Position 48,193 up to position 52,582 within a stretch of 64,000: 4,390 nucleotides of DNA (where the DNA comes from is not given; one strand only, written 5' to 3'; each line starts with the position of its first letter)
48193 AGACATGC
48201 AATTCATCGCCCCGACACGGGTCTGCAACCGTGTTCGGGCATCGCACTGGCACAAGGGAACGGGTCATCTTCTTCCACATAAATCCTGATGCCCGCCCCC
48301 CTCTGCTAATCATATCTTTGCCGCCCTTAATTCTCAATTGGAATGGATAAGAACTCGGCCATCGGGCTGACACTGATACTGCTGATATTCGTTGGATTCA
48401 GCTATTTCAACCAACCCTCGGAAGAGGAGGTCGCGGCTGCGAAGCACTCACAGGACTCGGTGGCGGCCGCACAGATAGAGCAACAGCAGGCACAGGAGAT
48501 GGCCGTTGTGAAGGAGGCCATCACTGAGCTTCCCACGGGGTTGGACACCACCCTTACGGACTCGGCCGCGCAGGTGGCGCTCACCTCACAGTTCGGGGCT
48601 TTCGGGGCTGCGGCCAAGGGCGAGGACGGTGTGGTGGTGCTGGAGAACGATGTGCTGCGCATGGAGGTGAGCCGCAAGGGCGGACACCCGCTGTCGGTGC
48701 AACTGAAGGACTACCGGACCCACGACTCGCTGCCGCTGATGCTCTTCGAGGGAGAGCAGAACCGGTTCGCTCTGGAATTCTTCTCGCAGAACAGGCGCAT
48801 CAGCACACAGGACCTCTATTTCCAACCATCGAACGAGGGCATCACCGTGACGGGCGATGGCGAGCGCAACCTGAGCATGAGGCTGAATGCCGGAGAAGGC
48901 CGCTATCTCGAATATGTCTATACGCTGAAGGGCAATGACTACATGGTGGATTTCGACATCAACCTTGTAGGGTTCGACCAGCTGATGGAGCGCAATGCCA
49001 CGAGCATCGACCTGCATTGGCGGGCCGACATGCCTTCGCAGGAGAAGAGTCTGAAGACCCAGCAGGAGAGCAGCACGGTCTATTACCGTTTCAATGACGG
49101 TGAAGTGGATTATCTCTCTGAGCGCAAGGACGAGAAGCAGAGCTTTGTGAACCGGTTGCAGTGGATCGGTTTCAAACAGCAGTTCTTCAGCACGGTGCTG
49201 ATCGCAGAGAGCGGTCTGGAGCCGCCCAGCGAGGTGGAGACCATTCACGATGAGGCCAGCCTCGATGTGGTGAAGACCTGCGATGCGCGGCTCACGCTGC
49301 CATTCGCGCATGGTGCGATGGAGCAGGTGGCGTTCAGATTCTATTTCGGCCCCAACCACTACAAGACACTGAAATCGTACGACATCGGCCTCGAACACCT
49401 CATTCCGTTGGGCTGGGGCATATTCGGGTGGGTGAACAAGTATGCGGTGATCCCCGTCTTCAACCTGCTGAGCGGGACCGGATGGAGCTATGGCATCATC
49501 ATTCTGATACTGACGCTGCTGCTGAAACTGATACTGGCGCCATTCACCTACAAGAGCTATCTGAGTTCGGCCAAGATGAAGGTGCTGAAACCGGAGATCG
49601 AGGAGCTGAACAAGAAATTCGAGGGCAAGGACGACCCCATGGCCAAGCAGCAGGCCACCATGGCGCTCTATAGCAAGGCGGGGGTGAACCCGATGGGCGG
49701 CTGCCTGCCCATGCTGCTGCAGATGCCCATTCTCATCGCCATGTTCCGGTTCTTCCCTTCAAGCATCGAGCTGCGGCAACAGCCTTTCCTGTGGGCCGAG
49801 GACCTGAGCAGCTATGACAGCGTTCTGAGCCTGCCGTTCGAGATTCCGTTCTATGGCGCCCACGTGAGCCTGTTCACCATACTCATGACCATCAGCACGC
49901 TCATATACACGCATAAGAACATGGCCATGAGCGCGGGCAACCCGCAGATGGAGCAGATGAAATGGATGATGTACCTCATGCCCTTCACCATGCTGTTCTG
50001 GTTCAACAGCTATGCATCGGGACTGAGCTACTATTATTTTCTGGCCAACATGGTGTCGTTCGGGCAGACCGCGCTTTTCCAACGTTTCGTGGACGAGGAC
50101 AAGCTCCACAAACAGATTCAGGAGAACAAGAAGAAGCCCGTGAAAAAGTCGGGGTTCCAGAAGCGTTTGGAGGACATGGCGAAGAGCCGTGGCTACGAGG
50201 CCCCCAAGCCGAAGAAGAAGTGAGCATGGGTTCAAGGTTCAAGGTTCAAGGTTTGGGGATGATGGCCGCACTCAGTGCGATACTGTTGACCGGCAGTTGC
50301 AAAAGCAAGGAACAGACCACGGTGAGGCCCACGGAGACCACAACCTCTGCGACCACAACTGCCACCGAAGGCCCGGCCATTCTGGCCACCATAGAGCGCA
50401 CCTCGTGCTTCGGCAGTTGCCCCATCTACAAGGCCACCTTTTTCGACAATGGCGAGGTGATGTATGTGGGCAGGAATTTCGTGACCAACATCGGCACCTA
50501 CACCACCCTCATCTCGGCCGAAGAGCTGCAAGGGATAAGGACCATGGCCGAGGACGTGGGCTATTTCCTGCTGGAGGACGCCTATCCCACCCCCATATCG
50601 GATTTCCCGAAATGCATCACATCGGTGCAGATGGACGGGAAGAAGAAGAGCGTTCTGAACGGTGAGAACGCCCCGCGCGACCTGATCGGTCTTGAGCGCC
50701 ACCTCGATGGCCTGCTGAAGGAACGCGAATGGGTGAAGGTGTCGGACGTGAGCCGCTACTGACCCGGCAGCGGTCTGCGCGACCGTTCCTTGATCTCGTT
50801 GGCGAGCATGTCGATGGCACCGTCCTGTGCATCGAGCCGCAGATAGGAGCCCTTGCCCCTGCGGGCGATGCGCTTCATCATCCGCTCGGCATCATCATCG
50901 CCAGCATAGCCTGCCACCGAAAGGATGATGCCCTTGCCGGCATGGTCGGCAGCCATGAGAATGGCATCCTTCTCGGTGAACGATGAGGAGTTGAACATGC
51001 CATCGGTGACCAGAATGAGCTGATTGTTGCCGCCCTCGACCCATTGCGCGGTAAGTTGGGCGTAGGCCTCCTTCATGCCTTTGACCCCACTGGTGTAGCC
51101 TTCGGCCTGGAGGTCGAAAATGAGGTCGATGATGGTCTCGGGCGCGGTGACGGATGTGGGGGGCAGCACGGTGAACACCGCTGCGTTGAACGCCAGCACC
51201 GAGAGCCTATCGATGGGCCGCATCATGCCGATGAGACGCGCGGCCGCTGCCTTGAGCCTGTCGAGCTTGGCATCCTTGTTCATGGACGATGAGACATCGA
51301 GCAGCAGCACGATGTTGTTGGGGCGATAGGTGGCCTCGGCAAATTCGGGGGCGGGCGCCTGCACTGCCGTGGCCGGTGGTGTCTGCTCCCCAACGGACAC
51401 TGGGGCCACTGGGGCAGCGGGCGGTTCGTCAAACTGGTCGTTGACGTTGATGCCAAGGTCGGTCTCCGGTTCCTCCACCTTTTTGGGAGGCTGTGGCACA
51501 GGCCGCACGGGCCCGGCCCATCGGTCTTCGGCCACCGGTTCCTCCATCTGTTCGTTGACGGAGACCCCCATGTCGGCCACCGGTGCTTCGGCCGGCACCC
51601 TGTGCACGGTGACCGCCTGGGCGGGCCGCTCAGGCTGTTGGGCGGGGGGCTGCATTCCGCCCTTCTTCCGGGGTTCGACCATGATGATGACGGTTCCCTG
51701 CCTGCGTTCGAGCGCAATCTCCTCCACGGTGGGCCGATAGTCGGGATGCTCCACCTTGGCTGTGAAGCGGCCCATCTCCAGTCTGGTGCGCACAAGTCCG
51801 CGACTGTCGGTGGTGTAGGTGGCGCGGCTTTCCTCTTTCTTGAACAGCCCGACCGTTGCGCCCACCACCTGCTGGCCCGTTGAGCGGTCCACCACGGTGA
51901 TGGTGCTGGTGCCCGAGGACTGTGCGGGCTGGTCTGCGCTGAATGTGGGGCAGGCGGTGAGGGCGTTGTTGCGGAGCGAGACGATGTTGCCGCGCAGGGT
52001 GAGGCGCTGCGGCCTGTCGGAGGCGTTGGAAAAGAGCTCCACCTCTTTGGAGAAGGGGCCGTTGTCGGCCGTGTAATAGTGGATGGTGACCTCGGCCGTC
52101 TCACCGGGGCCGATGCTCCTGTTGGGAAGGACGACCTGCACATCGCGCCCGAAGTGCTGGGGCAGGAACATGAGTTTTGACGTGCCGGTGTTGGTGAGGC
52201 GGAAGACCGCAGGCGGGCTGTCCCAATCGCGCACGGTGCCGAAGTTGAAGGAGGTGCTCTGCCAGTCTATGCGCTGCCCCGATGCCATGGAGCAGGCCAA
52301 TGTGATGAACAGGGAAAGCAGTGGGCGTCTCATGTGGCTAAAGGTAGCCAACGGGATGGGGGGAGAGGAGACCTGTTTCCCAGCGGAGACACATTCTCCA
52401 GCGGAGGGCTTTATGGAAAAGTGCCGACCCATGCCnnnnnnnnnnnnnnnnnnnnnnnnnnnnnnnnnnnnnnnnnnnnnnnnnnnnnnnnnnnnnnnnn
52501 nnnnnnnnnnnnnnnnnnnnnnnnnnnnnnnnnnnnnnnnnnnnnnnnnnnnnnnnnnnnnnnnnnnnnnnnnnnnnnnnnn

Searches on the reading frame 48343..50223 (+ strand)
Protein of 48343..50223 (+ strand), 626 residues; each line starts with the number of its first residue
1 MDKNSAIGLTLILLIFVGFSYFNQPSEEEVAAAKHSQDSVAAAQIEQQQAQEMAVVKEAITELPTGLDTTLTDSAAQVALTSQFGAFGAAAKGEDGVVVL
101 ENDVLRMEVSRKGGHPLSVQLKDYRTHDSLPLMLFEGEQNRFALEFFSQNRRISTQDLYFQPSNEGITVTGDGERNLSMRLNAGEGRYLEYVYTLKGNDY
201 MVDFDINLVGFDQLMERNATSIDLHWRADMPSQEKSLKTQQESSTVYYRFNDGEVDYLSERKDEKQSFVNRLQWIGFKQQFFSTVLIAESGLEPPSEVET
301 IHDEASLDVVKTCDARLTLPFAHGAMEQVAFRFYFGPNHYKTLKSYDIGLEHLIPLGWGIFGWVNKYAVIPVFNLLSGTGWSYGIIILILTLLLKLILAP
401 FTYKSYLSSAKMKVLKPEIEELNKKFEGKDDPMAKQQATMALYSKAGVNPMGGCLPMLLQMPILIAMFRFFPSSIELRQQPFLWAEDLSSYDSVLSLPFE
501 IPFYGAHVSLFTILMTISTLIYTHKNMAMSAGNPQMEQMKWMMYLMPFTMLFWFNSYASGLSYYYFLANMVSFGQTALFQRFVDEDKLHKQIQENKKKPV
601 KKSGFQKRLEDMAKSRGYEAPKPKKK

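Call 34: search_protein_families(library=pfam, proteins=[window:48343-50223:+], max_evalue=0.001)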
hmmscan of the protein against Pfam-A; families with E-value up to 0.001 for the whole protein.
window:48343-50223:+ (626 aa): 2 families
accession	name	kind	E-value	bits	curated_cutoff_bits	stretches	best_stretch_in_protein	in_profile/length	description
PF02096.25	60KD_IMP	-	5.8e-52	176.4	35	1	383-580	1-162/163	60Kd inner membrane protein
PF14849.12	YidC_periplas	-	9.5e-28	98.4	24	1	98-359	2-273/283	YidC periplasmic domain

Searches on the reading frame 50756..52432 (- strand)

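Call 34: search_protein_families(library=pfam, proteins=[window:50756-52432:-], max_evalue=0.001)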
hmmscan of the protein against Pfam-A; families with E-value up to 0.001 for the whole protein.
window:50756-52432:- (558 aa): 6 families
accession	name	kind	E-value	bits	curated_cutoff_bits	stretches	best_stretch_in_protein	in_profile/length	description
PF07610.17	DUF1573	-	1.9e-13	50.7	26.1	1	55-150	1-98/98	Protein of unknown function (DUF1573)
PF13519.12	VWA_2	-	1.7e-12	48.4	27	1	374-478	1-106/107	von Willebrand factor type A domain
PF00092.34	VWA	-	1.4e-11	45.4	23.8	1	373-527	1-155/174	von Willebrand factor type A domain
PF22544.2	HYDIN_VesB_CFA65-like_Ig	-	1.4e-08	35.3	25.5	1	55-149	3-100/100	HYDIN/CFA65/VesB-like, Ig-like domain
PF13620.12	CarboxypepD_reg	-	3.1e-07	31.1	32.3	1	179-248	5-76/82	Carboxypeptidase regulatory-like domain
PF13768.12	VWA_3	-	5.4e-05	23.7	27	1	372-530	1-153/155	von Willebrand factor type A domain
